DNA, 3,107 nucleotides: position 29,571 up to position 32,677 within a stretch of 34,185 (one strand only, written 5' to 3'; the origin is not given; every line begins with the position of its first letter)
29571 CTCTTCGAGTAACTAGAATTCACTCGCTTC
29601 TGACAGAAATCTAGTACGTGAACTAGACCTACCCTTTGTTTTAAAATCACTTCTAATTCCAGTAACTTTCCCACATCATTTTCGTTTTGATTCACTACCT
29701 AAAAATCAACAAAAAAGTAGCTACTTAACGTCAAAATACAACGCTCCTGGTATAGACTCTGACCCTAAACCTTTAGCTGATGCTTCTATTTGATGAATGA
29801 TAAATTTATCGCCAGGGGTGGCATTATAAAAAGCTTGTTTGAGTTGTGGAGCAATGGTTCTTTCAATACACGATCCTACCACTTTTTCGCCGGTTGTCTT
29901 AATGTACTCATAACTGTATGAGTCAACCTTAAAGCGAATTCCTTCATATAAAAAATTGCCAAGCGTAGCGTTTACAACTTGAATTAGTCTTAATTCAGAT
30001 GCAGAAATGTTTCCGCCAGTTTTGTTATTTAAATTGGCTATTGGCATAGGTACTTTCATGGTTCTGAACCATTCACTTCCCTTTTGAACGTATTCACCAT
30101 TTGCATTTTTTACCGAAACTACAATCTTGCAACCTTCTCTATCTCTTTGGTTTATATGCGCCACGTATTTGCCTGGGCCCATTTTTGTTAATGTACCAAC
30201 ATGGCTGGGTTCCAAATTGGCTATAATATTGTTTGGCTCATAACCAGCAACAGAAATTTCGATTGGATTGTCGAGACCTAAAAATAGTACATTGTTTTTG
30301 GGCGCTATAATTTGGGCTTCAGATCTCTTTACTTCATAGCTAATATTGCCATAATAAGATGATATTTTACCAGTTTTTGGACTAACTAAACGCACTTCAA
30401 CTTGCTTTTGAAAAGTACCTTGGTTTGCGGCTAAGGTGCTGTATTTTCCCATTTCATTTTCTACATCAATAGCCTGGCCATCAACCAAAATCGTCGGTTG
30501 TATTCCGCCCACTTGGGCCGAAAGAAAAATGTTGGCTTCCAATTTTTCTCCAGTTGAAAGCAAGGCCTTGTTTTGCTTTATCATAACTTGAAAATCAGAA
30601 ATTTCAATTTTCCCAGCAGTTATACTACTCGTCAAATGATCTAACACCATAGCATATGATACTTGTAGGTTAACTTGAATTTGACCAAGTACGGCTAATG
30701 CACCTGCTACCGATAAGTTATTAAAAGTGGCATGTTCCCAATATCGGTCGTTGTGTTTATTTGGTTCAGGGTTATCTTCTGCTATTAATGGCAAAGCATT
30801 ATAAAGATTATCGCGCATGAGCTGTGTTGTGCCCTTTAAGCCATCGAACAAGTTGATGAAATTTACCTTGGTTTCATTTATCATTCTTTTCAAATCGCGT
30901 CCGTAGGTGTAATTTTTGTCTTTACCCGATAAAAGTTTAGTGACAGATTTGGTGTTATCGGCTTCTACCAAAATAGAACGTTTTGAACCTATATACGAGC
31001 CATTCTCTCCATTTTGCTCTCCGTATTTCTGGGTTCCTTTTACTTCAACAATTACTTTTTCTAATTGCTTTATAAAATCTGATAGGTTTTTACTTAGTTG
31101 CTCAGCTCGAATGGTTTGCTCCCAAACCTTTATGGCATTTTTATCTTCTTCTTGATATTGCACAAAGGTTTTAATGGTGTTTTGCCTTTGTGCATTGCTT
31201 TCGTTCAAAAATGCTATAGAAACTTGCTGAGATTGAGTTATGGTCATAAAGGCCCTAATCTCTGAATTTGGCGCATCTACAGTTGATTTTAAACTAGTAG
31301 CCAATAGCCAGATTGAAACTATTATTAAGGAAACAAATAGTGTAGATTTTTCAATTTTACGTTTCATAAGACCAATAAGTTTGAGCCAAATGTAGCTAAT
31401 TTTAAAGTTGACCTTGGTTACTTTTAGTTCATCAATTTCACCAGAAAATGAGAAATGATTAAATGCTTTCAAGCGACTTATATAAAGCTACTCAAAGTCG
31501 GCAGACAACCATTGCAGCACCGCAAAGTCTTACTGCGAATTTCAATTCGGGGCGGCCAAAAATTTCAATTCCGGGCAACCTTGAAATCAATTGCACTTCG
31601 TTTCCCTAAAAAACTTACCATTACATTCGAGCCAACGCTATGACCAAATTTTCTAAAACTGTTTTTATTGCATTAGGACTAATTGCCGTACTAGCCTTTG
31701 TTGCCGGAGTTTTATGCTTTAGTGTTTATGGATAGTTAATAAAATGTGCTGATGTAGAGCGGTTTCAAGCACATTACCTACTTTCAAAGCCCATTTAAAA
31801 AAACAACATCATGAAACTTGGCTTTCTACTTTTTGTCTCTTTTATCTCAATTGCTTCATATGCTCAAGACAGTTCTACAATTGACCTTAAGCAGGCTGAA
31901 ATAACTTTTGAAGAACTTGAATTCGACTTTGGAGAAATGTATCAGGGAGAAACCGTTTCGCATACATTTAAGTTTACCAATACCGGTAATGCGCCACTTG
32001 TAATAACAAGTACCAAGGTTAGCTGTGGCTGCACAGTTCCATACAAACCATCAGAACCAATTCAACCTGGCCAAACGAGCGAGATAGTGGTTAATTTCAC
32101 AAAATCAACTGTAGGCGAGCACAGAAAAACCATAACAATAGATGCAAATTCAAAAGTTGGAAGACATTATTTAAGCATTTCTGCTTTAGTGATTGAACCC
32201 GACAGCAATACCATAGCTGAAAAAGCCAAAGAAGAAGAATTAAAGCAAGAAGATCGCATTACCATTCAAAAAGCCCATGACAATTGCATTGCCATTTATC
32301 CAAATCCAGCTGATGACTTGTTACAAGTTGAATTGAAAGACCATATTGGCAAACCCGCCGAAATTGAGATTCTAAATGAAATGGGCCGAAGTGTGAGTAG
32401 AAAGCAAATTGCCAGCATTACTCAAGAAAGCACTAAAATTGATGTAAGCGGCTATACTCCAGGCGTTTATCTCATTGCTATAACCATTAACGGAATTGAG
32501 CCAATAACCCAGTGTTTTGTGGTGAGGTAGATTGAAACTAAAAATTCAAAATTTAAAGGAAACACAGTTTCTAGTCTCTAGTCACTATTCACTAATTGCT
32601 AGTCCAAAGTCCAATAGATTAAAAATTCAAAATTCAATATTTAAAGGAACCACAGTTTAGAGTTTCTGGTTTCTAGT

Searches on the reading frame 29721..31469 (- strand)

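Call 64: search_protein_families(library=pfam, proteins=[window:29721-31469:-], max_evalue=0.001)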
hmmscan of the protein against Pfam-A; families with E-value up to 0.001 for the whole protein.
window:29721-31469:- (582 aa): 4 families
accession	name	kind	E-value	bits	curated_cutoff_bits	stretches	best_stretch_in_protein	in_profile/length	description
PF12081.13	GldM_1st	-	3.9e-12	47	25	1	72-281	4-193/194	GldM N-terminal domain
PF21601.3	GldM_2nd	-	4.8e-12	46.7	24.4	1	286-380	3-96/98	GldM second domain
PF12080.14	GldM_4th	-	1.4e-11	45.4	24.6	1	474-568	1-98/114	GldM C-terminal domain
PF21602.3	GldM_3rd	-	2.7e-09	37.6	25.2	1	385-469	2-80/82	GldM third domain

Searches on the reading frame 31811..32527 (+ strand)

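Call 64: search_protein_families(library=pfam, proteins=[window:31811-32527:+], max_evalue=0.001)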
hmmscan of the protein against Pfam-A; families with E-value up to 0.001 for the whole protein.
window:31811-32527:+ (239 aa): 4 families
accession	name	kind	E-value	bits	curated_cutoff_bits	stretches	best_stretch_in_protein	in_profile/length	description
PF07610.17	DUF1573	-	6e-30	103.6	26.1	1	31-126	1-97/98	Protein of unknown function (DUF1573)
PF22544.2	HYDIN_VesB_CFA65-like_Ig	-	2.2e-16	60.4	25.5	1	30-125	2-99/100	HYDIN/CFA65/VesB-like, Ig-like domain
PF18962.6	Por_Secre_tail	-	8e-13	48.9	27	1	162-229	1-67/75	Secretion system C-terminal sorting domain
PF15780.11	ASH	-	6.5e-06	26.7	27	1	39-114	15-92/98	Abnormal spindle-like microcephaly-assoc'd, ASPM-SPD-2-Hydin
